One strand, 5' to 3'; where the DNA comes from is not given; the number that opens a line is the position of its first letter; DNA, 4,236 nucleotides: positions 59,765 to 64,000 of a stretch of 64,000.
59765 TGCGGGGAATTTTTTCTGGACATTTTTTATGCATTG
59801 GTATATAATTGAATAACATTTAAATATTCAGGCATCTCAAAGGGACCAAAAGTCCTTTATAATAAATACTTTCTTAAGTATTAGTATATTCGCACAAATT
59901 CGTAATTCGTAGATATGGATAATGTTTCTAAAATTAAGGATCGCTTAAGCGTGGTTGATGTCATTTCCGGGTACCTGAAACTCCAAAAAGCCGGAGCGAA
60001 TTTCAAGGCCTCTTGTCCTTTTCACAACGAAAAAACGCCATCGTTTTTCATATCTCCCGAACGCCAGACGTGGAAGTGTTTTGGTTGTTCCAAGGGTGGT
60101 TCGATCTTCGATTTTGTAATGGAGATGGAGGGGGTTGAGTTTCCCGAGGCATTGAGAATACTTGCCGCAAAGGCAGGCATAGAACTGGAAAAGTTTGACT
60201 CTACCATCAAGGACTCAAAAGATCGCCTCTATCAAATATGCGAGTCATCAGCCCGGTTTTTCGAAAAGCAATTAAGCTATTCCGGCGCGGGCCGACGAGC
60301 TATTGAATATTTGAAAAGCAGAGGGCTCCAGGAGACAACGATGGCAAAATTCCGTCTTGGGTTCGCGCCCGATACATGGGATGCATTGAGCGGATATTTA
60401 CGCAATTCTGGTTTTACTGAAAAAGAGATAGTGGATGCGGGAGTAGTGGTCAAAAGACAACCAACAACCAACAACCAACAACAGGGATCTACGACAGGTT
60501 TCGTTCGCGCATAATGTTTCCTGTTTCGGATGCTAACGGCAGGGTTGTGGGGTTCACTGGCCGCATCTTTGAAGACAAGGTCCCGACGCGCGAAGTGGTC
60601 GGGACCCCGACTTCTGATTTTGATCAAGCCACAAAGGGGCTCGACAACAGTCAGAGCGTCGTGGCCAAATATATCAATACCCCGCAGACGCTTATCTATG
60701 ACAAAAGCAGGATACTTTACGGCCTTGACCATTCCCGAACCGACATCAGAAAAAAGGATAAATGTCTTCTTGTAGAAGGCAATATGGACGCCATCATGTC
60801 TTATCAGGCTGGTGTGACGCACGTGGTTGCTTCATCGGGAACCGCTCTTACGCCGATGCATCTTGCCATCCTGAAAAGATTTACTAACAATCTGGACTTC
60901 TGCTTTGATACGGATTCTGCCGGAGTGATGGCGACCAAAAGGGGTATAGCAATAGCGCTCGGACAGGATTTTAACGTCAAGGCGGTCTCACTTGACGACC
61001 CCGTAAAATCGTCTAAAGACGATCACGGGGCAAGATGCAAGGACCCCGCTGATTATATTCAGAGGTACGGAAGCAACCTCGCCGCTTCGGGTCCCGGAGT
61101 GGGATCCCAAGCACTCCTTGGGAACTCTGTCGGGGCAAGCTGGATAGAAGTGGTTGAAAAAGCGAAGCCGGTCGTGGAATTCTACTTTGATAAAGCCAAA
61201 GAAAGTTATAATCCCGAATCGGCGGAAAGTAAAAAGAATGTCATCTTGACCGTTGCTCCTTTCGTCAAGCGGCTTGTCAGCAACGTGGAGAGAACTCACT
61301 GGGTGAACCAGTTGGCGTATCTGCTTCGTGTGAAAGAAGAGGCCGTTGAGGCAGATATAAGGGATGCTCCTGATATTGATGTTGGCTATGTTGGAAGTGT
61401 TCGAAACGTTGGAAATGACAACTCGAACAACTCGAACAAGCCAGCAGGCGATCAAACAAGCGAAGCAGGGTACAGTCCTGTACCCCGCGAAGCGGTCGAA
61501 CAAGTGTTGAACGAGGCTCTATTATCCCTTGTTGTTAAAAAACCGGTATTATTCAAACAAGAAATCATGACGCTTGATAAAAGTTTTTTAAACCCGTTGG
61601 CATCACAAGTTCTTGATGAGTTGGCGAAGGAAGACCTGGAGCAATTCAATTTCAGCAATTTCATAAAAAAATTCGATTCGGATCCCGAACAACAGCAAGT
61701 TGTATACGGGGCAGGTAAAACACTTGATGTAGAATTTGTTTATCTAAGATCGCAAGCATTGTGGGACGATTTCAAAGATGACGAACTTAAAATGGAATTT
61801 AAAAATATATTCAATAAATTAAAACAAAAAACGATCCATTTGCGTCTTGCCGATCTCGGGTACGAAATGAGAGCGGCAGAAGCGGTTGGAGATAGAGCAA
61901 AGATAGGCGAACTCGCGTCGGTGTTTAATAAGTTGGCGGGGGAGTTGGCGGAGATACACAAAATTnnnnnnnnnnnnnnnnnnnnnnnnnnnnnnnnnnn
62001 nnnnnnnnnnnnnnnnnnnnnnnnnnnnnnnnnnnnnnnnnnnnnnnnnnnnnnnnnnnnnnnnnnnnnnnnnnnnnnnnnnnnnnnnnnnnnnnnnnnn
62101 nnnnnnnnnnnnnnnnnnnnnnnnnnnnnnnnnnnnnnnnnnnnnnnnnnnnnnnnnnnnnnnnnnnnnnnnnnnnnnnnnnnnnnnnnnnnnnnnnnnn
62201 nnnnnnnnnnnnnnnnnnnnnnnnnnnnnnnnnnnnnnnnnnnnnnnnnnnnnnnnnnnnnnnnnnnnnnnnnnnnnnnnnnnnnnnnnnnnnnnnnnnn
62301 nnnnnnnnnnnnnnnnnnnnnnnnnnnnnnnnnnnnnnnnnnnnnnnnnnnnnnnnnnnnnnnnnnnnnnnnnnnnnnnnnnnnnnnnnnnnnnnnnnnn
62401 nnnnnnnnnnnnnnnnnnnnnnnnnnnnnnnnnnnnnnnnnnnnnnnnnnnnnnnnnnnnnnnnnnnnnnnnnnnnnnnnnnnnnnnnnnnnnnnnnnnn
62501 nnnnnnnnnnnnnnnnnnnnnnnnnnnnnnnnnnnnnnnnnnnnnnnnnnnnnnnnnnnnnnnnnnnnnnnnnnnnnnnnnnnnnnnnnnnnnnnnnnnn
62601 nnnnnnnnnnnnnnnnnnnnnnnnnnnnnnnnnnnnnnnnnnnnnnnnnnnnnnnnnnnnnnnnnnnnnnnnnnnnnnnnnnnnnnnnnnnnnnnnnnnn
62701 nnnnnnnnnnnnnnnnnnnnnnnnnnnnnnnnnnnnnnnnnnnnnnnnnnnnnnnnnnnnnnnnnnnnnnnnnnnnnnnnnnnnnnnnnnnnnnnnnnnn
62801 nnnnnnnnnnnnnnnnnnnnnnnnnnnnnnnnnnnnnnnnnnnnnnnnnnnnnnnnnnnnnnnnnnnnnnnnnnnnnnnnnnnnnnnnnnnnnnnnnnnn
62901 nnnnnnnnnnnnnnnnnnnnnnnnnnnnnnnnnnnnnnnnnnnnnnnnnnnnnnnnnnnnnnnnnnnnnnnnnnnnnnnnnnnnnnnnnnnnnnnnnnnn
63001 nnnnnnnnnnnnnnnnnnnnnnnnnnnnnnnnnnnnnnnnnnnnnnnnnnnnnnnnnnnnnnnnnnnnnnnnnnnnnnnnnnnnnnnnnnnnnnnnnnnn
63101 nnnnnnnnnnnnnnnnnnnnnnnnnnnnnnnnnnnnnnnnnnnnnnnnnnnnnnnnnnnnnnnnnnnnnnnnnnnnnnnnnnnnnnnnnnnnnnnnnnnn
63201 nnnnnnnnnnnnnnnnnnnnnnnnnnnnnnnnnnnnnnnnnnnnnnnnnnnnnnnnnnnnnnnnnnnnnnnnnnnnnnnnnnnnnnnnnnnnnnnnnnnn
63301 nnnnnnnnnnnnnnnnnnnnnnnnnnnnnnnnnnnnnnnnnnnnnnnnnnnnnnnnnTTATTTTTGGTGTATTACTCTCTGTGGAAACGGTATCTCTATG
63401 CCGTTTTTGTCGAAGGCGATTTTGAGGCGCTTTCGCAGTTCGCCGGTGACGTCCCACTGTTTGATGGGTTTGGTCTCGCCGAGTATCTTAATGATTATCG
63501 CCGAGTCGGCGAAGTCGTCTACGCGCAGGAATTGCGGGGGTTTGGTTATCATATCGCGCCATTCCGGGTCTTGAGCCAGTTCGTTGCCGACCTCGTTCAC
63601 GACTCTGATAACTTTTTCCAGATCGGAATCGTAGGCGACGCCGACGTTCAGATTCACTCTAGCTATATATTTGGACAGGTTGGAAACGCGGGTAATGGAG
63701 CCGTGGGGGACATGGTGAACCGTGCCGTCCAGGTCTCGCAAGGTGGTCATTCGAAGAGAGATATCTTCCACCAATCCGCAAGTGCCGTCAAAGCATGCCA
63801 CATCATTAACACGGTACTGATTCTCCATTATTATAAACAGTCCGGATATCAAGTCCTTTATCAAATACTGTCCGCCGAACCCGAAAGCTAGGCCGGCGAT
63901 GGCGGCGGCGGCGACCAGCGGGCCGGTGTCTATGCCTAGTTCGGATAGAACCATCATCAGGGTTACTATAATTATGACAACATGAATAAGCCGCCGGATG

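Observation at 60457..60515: dnaG is split by a frameshift located exactly in a CAACCAA microsatellite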

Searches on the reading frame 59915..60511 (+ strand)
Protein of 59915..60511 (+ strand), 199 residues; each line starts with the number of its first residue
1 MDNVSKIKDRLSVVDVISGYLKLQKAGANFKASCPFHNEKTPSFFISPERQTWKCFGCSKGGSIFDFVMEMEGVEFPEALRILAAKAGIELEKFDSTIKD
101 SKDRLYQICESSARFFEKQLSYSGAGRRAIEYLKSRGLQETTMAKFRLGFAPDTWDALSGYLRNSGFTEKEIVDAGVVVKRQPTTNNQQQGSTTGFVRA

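Call 7: search_protein_families(library=pfam, proteins=[window:59915-60511:+])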
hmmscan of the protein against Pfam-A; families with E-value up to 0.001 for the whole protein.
window:59915-60511:+ (199 aa): 2 families
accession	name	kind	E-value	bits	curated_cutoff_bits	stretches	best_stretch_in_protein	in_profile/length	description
PF01807.25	Zn_ribbon_DnaG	-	3.4e-33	113.8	24.9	1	3-93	5-95/98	CHC2 zinc finger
PF08275.17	DNAG_N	-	2.1e-13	50.9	26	1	115-183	1-68/128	DNA primase catalytic core, N-terminal domain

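Call 9: find_encoding_contigs(protein=window:59915-60511:+, flank=5000, max_places=10)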
Protein window:59915-60511:+ (199 aa): no gene with exactly this product is on record in the collection.

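Call 21: list_cluster_members(proteins=[P0001, window:59915-60511:+])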
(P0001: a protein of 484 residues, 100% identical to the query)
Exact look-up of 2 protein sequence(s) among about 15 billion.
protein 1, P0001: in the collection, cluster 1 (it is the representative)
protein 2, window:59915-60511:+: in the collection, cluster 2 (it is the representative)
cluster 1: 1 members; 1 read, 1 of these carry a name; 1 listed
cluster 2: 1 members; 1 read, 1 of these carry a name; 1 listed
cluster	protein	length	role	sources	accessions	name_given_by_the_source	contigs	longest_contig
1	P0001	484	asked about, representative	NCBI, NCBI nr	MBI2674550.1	MAG: toprim domain-containing protein [Candidatus Yanofskybacteria bacterium] | toprim domain-containing protein [Candidatus Yanofskybacteria bacterium]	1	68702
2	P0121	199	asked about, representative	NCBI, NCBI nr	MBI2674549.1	MAG: hypothetical protein HYX22_02330 [Candidatus Yanofskybacteria bacterium] | hypothetical protein [Candidatus Yanofskybacteria bacterium]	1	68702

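Call 50: find_homologous_proteins(query=window:59915-60481:+, max_evalue=1e-40)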
Query seq(189 aa) (189 aa): 165 proteins with E <= 1e-40 among 409 candidates; the best 120 are listed.
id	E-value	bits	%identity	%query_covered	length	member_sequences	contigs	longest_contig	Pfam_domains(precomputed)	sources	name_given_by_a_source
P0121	1.8e-121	420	100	100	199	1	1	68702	PF08275.18,PF01807.26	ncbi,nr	ncbi:MAG: hypothetical protein HYX22_02330 [Candidatus Yanofskybacteria bacterium]|nr:hypothetical p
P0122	9.2e-105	366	86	99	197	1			PF08275.18,PF01807.26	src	-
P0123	1.7e-101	355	83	100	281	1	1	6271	PF08275.18,PF01807.26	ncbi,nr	ncbi:MAG: hypothetical protein HY506_02335, partial [Candidatus Yanofskybacteria bacterium]|nr:hypot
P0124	3.6e-96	338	89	89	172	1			PF08275.18,PF01807.26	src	-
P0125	1.1e-95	336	80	99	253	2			PF08275.18,PF01807.26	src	-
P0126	5.2e-91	321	76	96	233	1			PF08275.18,PF01807.26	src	-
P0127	2.5e-86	306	83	87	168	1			PF08275.18,PF01807.26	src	-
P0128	2.1e-80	287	67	97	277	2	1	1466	PF08275.18,PF01807.26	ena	-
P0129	2.7e-79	283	67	96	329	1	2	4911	PF08275.18,PF13155.13,PF01807.26,PF13662.13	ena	-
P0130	2.6e-78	280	65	99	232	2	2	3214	PF08275.18,PF01807.26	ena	-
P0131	2.7e-76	273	65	96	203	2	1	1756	PF08275.18,PF01807.26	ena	-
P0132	5.3e-76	272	65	96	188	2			PF08275.18,PF01807.26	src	-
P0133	5.8e-76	272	65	96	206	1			PF08275.18,PF01807.26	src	-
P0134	3.2e-75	270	63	97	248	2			PF08275.18,PF01807.26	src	-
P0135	2.3e-74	267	66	96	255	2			PF08275.18,PF01807.26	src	-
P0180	9.1e-56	206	50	98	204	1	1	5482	PF08275.18,PF01807.26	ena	-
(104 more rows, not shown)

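Call 52: find_encoding_contigs(protein=P0180, flank=2500, max_places=3)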
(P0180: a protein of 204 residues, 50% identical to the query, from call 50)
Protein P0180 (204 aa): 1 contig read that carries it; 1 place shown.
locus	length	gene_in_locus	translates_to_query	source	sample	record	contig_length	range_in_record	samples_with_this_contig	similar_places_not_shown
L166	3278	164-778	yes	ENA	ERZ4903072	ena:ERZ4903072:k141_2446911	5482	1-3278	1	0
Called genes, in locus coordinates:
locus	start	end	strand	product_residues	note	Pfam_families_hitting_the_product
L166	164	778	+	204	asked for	PF01807:Zn_ribbon_DnaG, PF08275:DNAG_N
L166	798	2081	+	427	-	PF08275:DNAG_N (faint), PF01751:Toprim, PF13155:Toprim_2, PF13662:Toprim_4, PF10410:DnaB_bind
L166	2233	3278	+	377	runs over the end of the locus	PF03979:Sigma70_r1_1, PF00140:Sigma70_r1_2, PF04542:Sigma70_r2, PF04539:Sigma70_r3, PF04545:Sigma70_r4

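Call 53: find_encoding_contigs(protein=P0131, flank=2500, max_places=3)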
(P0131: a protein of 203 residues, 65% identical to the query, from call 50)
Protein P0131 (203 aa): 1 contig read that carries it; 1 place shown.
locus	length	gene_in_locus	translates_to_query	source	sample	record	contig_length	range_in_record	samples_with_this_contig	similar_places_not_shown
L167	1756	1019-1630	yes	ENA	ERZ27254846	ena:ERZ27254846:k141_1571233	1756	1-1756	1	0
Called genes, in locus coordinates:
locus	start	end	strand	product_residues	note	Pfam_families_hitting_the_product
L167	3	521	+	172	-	?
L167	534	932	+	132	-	-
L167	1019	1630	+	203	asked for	PF01807:Zn_ribbon_DnaG, PF08275:DNAG_N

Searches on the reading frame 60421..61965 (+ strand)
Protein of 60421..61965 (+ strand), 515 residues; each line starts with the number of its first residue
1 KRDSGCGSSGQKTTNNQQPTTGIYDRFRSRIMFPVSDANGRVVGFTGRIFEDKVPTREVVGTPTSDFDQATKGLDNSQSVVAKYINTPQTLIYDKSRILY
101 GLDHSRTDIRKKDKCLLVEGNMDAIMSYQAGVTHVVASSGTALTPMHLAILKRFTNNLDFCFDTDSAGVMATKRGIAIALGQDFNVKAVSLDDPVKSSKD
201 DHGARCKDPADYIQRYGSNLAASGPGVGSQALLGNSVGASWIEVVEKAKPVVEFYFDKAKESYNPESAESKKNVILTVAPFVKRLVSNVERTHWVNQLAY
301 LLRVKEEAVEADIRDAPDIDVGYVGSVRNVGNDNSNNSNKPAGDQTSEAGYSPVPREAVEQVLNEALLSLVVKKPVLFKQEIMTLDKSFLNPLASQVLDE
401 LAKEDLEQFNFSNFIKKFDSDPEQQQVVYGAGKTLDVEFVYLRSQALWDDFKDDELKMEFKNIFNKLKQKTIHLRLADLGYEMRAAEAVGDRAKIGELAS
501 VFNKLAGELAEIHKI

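Call 7: search_protein_families(library=pfam, proteins=[window:60421-61965:+])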
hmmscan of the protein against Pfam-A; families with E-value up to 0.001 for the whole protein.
window:60421-61965:+ (515 aa): 5 families
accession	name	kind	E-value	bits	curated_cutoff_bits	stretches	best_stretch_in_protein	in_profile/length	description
PF08275.17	DNAG_N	-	3.3e-18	66.4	26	1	17-105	65-127/128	DNA primase catalytic core, N-terminal domain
PF13155.12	Toprim_2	-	1.4e-14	54.6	22.1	1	117-192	2-79/88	Toprim-like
PF13662.12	Toprim_4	-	2.7e-11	44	25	1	115-188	3-83/85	Toprim domain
PF01751.28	Toprim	-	3.3e-06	27.6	23.1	1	116-176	3-77/96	Toprim domain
PF10410.14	DnaB_bind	-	1e-05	26.1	20.6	1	253-307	2-56/56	DnaB-helicase binding domain of primase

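Call 8: find_encoding_contigs(protein=window:60514-61965:+, flank=5000, max_places=10)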
Protein window:60514-61965:+ (484 aa): no gene with exactly this product is on record in the collection.

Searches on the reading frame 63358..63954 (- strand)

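Call 23: search_protein_families(library=pfam, proteins=[window:63358-63954:-])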
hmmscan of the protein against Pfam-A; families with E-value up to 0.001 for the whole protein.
window:63358-63954:- (198 aa): 3 families
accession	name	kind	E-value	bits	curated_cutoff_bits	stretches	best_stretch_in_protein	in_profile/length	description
PF00924.24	MS_channel_2nd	-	2e-16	60.3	20.2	1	31-95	2-68/68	Mechanosensitive ion channel, beta-domain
PF21082.3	MS_channel_3rd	-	1.2e-13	51.7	21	1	100-188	1-88/88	Mechanosensitive ion channel MscS, C-terminal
PF21088.3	MS_channel_1st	-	1.7e-06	28.3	23.1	1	1-29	14-42/42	Mechanosensitive ion channel, transmembrane helices 2/3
